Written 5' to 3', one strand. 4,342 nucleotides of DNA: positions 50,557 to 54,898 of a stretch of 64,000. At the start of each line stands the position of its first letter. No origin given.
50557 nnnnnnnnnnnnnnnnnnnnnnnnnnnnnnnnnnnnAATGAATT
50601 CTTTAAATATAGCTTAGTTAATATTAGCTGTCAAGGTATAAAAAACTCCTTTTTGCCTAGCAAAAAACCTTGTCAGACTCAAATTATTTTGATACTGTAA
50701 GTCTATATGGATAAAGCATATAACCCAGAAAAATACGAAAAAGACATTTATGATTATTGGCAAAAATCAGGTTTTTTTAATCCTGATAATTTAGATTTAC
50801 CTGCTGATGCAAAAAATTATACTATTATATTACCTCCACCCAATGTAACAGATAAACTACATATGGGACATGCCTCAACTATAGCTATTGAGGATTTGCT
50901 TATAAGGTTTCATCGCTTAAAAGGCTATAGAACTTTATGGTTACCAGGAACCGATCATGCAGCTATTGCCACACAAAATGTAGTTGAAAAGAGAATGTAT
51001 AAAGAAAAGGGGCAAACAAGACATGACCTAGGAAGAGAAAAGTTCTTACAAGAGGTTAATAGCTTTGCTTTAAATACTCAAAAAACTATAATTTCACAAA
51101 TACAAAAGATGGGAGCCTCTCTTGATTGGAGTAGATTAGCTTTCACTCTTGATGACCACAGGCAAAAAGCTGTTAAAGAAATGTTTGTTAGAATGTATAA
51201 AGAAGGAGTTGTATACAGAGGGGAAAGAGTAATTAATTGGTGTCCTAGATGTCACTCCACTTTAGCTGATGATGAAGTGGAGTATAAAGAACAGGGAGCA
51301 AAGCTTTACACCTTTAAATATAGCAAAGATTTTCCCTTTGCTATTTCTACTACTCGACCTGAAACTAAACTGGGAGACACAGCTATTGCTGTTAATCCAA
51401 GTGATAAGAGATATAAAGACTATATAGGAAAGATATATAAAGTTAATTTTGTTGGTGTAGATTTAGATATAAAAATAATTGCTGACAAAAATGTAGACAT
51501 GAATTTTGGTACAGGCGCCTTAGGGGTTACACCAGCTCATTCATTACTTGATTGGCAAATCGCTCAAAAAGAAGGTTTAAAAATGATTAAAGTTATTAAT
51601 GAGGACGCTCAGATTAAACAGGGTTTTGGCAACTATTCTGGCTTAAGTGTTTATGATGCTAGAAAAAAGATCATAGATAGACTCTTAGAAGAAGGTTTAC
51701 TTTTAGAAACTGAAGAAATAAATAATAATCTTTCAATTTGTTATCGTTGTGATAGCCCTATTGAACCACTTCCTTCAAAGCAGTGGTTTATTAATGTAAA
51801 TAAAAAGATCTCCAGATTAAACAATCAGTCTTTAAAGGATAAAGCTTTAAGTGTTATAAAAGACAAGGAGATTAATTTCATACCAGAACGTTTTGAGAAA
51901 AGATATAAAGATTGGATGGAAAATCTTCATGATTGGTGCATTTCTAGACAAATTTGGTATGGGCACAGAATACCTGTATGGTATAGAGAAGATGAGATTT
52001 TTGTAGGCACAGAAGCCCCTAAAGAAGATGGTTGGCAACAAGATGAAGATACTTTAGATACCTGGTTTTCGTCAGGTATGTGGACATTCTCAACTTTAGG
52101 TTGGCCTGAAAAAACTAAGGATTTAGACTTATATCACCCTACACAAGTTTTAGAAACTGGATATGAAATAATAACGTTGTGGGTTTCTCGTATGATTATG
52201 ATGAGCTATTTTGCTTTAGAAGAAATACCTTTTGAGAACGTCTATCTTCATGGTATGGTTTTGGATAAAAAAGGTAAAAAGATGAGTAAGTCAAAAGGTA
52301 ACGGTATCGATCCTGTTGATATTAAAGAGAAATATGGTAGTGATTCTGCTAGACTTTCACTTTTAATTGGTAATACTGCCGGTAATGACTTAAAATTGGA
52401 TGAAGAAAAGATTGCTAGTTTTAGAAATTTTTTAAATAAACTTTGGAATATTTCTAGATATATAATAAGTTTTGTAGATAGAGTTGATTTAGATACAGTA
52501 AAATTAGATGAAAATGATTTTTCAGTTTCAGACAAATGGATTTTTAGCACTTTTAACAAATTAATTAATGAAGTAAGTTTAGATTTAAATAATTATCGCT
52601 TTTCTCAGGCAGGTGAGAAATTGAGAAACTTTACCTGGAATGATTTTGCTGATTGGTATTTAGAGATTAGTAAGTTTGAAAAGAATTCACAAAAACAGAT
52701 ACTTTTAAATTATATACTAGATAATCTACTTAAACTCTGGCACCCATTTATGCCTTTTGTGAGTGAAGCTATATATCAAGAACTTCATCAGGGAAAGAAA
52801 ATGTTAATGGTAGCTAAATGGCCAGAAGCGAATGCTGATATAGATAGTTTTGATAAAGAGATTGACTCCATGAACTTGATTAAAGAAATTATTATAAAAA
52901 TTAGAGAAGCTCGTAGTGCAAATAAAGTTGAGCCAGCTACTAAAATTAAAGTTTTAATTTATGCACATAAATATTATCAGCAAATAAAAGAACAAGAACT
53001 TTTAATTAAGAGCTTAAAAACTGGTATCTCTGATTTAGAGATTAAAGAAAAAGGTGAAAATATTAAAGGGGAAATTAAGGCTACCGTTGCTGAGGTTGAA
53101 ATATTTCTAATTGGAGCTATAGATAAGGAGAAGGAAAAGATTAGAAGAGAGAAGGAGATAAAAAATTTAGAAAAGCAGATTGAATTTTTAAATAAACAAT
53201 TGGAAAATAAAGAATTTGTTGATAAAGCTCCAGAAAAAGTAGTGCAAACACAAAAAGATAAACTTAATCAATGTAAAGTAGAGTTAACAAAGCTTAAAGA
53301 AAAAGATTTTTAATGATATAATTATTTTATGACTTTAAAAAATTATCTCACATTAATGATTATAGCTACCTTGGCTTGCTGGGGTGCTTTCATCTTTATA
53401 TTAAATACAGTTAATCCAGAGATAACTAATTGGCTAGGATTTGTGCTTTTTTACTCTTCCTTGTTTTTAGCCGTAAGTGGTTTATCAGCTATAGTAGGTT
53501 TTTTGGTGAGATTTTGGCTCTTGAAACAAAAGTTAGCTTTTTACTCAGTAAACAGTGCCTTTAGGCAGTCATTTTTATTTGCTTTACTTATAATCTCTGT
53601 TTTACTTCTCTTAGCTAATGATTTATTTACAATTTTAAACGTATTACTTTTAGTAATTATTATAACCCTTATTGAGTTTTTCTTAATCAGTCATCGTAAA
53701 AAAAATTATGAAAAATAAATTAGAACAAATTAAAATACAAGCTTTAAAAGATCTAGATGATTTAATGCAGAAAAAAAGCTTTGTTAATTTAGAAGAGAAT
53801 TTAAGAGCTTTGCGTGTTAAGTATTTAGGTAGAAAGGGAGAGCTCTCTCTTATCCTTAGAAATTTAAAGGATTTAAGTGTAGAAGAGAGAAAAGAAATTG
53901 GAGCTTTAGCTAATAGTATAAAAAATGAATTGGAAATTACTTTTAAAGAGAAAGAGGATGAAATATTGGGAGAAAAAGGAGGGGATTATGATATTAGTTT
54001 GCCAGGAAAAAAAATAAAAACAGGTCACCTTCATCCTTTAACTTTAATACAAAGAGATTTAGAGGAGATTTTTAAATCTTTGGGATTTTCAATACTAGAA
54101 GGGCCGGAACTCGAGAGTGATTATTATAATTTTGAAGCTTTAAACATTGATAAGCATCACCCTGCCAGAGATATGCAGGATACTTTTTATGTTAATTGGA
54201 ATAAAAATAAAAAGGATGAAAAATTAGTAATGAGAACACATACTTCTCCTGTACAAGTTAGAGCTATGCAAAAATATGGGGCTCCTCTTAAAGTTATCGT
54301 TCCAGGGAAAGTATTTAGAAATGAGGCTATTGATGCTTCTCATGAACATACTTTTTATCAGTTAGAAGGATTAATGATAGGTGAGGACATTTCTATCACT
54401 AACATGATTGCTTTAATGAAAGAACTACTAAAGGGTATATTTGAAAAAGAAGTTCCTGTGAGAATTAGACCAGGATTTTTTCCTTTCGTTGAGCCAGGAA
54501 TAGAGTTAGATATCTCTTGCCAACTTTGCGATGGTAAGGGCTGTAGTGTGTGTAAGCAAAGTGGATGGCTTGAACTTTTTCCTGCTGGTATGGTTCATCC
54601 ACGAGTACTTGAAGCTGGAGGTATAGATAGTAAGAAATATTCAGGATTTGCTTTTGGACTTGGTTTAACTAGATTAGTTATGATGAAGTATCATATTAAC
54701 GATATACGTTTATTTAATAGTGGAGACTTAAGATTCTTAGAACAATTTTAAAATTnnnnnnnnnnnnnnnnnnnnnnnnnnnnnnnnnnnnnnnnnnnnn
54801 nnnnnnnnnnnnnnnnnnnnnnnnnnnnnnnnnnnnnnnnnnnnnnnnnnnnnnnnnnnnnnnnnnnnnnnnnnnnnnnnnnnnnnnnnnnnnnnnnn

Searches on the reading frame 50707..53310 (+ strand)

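Call 20: search_protein_families(library=pfam, proteins=[window:50707-53310:+], max_evalue=0.0001)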
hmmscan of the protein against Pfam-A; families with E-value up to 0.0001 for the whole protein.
window:50707-53310:+ (868 aa): 6 families
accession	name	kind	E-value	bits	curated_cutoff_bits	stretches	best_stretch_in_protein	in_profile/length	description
PF00133.28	tRNA-synt_1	-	5.3e-127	424.4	22.7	2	14-431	2-254/414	tRNA synthetases class I (I, L, M and V)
PF08264.19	Anticodon_1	-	2e-35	122.3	25.1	1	609-750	1-147/148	Anticodon-binding domain of tRNA ligase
PF09334.17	tRNA-synt_1g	-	4.1e-20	72.4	20.1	2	329-574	155-376/391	tRNA synthetases class I (M)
PF10458.14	Val_tRNA-synt_C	-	4.2e-11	43.4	25.9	1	808-865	3-60/66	Valyl tRNA synthetase tRNA binding arm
PF01406.26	tRNA-synt_1e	-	5.8e-06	26.3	27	0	503-570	231-297/301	tRNA synthetases class I (C) catalytic domain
PF13603.12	tRNA-synt_1_2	-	2.6e-05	24.2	25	0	255-302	98-145/185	Leucyl-tRNA synthetase, editing domain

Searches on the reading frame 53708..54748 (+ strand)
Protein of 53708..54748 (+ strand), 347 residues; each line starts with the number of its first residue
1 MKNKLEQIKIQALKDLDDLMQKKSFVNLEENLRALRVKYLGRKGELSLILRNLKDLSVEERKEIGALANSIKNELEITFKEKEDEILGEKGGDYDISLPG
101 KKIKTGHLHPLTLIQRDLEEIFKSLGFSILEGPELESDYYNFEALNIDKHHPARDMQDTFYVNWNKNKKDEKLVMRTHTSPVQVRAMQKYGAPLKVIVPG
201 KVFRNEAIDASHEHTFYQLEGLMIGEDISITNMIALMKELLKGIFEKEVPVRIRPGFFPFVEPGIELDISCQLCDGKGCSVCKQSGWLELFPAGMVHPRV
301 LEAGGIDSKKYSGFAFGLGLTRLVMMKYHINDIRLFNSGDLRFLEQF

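Call 20: search_protein_families(library=pfam, proteins=[window:53708-54748:+], max_evalue=0.0001)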
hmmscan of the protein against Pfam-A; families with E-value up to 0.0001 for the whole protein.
window:53708-54748:+ (347 aa): 2 families
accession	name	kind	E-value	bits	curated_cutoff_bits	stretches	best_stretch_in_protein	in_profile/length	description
PF01409.25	tRNA-synt_2d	-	1.5e-95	319.8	19.8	1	94-347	2-246/246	tRNA synthetases class II core domain (F)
PF02912.23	Phe_tRNA-synt_N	-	1.6e-17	63.7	22.3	1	30-86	4-60/69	Aminoacyl tRNA synthetase class II, N-terminal domain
